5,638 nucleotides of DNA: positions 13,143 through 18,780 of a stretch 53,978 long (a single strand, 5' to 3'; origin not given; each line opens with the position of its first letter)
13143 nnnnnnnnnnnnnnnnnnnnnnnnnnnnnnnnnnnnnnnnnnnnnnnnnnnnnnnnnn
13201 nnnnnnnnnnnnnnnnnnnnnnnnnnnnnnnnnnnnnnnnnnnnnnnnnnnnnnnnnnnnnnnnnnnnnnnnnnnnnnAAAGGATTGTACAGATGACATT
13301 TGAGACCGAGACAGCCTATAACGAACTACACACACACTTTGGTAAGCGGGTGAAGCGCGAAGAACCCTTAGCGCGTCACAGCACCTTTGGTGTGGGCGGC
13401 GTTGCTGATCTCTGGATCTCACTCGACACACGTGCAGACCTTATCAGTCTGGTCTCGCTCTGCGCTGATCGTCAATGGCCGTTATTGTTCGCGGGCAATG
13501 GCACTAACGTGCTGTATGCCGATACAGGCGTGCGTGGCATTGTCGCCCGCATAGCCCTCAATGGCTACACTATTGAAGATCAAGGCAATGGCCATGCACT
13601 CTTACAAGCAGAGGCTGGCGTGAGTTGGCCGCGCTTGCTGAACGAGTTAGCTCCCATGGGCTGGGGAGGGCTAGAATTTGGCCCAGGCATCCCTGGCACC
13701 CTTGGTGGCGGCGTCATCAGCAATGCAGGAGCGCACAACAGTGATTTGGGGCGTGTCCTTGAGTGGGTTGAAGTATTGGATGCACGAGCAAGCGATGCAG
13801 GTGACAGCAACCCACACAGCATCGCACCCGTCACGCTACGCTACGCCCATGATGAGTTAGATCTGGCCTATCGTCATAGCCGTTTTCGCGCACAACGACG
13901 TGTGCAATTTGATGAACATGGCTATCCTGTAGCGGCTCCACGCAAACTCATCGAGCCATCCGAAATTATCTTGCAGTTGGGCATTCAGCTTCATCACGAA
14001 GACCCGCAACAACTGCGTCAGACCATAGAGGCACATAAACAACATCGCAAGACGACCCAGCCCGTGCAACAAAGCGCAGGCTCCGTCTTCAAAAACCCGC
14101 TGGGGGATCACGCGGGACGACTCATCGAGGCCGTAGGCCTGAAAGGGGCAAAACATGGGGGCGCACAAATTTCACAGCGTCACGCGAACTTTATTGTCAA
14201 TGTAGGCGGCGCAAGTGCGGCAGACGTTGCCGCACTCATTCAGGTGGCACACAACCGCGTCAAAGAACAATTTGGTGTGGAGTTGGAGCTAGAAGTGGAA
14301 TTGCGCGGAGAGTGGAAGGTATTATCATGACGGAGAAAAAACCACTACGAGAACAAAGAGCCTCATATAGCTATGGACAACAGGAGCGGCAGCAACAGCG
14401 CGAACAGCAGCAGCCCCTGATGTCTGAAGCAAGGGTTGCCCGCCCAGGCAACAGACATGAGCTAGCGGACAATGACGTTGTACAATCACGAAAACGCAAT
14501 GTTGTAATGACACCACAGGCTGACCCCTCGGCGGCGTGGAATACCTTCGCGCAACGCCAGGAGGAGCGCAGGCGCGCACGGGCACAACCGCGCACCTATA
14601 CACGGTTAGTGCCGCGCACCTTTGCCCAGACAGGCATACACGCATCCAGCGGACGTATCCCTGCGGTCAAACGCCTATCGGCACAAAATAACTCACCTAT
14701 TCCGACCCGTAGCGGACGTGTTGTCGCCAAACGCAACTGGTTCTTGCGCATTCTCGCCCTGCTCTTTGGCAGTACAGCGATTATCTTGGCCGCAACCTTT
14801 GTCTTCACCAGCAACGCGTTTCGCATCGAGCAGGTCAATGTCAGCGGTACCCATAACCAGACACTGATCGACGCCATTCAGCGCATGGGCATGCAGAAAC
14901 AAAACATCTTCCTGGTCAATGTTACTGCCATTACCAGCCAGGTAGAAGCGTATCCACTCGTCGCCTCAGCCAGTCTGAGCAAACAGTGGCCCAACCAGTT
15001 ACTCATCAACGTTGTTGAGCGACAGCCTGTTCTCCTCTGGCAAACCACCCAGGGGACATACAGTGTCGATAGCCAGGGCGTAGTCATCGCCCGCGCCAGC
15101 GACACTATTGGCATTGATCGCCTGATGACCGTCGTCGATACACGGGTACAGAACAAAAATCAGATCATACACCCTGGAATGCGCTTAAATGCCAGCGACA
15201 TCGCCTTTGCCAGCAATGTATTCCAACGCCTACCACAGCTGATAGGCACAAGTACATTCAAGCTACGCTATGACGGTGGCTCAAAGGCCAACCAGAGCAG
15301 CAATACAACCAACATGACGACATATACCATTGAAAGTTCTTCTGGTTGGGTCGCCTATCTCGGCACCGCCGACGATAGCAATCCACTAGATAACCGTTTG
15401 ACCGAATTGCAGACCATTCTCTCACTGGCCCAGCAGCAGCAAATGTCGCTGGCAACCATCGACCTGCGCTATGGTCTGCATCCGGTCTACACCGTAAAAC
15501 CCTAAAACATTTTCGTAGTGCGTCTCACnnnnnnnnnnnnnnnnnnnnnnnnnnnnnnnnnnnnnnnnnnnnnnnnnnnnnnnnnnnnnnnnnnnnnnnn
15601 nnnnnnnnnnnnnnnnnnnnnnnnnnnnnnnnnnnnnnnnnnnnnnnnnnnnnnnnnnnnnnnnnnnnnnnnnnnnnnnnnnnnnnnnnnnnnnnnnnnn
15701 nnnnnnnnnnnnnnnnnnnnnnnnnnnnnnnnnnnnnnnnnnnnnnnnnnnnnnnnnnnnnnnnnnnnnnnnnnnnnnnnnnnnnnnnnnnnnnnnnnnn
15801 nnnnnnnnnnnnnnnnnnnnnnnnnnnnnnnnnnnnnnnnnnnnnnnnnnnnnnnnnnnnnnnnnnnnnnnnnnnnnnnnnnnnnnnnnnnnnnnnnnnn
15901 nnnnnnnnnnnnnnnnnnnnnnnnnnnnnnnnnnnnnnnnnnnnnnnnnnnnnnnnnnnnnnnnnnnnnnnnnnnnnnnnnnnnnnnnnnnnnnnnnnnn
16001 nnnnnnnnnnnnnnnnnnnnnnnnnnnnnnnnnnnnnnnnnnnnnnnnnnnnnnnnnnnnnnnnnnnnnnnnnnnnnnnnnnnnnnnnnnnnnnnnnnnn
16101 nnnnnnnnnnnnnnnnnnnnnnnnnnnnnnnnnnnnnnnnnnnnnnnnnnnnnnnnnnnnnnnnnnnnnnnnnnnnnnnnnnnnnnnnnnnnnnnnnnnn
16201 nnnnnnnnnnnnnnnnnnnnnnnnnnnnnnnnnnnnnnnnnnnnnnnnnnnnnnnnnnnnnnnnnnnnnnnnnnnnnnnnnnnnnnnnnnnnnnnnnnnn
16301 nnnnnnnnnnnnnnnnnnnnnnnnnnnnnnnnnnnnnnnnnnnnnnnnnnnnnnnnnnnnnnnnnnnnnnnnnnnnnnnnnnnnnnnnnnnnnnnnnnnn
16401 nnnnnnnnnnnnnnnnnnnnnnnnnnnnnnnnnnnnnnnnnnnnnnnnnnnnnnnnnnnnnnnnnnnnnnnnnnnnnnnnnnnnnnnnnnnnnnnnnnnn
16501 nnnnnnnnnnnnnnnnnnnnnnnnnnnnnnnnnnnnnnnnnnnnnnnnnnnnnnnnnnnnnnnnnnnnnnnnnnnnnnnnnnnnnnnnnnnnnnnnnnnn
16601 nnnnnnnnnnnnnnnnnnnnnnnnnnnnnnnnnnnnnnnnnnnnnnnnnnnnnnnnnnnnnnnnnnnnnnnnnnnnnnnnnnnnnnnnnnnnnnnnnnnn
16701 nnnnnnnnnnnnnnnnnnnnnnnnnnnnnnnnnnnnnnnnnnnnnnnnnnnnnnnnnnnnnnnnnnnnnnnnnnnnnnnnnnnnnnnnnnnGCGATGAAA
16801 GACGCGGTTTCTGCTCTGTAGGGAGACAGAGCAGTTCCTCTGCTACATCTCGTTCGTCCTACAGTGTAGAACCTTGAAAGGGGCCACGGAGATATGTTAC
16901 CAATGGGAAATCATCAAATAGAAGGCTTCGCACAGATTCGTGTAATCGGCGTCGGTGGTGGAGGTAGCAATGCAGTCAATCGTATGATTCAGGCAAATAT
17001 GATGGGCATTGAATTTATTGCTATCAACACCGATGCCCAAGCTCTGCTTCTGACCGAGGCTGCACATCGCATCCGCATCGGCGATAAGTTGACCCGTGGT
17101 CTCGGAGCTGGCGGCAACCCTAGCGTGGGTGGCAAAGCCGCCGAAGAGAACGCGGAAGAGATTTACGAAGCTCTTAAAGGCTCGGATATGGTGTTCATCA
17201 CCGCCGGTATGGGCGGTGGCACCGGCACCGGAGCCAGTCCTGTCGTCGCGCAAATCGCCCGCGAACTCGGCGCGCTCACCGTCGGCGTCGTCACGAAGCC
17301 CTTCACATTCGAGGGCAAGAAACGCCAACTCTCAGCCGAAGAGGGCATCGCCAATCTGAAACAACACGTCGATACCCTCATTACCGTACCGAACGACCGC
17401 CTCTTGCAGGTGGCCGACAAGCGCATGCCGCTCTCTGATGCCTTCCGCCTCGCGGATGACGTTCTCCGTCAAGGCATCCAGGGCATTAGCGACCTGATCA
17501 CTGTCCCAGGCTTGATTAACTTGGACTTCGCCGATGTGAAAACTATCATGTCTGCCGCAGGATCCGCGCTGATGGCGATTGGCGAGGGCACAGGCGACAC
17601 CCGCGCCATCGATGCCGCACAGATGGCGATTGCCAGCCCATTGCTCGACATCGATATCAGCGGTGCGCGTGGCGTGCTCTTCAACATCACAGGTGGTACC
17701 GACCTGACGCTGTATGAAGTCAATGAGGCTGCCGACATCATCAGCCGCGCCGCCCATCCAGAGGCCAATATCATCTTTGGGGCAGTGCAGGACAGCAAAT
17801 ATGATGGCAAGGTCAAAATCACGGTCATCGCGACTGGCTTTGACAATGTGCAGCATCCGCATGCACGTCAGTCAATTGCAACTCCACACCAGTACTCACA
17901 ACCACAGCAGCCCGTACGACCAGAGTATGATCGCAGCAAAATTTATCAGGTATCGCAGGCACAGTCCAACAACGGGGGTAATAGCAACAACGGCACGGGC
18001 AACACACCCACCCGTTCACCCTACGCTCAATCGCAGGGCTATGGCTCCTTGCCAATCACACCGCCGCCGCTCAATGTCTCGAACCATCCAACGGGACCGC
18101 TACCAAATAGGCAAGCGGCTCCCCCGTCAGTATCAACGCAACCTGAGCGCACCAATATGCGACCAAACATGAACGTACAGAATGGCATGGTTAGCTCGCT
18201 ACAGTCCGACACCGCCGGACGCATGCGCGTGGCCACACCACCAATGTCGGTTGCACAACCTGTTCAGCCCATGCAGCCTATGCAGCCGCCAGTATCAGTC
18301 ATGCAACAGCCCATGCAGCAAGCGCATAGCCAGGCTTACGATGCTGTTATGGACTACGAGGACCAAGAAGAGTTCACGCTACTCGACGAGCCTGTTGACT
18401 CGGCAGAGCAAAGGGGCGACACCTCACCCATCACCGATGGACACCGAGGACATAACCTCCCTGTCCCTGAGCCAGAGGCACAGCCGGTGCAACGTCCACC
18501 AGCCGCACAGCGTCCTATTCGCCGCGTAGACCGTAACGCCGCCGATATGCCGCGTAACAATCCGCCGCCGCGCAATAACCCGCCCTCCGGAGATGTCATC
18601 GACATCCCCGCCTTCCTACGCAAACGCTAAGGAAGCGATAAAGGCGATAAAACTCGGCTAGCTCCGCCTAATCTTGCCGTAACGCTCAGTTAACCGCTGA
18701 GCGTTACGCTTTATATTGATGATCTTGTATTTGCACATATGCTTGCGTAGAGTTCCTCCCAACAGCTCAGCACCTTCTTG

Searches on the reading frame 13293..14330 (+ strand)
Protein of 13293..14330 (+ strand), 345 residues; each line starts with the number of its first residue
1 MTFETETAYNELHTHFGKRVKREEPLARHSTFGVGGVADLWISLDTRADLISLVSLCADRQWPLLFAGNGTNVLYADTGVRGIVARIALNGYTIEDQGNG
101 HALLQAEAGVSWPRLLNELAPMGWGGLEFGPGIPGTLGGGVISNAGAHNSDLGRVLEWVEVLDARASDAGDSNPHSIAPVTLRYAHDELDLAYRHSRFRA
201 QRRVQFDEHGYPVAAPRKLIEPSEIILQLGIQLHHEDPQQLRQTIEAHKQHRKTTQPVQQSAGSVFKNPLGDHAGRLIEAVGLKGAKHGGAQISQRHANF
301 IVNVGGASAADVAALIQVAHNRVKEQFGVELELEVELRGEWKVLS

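Call 4: search_protein_families(library=pfam, proteins=[window:13293-14330:+])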
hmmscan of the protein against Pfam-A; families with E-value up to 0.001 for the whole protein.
window:13293-14330:+ (345 aa): 2 families
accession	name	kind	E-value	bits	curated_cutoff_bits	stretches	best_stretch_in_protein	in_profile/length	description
PF02873.21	MurB_C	-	4.6e-34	117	27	1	241-336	2-97/99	UDP-N-acetylenolpyruvoylglucosamine reductase, C-terminal domain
PF01565.28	FAD_binding_4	-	1.6e-17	63.9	26.4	1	42-164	5-131/139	FAD binding domain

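Call 5: search_protein_families(library=ncbifam, proteins=[window:13293-14330:+])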
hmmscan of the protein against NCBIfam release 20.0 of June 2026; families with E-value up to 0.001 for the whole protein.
window:13293-14330:+ (345 aa): 7 families
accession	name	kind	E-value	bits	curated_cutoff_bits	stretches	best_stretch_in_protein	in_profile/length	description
NF010480.0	PRK13905.1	equivalog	1.6e-77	260.4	259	1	14-340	10-300/303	UDP-N-acetylmuramate dehydrogenase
TIGR00179.1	murB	equivalog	1.7e-57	194.9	144.5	1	26-337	1-288/290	UDP-N-acetylmuramate dehydrogenase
NF011245.0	PRK14651.1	equivalog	1.2e-47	162.4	224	2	220-340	154-269/273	UDP-N-acetylmuramate dehydrogenase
NF010478.0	PRK13903.1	equivalog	4.8e-39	134.2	231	2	13-270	8-257/362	UDP-N-acetylmuramate dehydrogenase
NF000755.0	PRK00046.1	equivalog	2.3e-37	128.5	277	2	20-270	4-241/343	UDP-N-acetylmuramate dehydrogenase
NF010479.0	PRK13904.1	equivalog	3e-37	128.5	273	1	241-336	161-256/258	UDP-N-acetylmuramate dehydrogenase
NF011242.0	PRK14648.1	equivalog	3.1e-32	112.1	426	2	209-340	215-343/354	UDP-N-acetylmuramate dehydrogenase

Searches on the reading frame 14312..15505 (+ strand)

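Call 4: search_protein_families(library=pfam, proteins=[window:14312-15505:+])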
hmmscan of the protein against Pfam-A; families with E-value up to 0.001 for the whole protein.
window:14312-15505:+ (397 aa): 1 family
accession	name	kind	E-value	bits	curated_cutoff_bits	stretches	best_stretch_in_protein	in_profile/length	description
PF08478.15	POTRA_1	-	8.6e-15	55.2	23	1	170-237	1-69/69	POTRA domain, FtsQ-type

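Call 5: search_protein_families(library=ncbifam, proteins=[window:14312-15505:+])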
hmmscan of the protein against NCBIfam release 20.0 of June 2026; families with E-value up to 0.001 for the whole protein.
window:14312-15505:+ (397 aa): 2 families
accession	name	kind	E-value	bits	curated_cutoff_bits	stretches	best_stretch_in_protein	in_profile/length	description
NF004039.0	PRK05529.1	equivalog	2.6e-10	39.9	353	1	151-263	42-155/255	cell division protein FtsQ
NF008043.0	PRK10775.1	equivalog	2e-09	37.1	366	1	144-270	32-156/276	cell division protein FtsQ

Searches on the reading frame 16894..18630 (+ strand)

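Call 10: search_protein_families(library=pfam, proteins=[window:16894-18630:+])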
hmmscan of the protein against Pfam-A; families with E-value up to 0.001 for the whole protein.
window:16894-18630:+ (578 aa): 2 families
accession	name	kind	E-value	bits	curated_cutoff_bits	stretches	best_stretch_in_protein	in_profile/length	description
PF00091.31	Tubulin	-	2.1e-49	168.9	33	1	14-174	1-189/190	Tubulin/FtsZ family, GTPase domain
PF12327.13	FtsZ_C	-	1.9e-33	115.1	27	1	223-317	1-95/95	FtsZ family, C-terminal domain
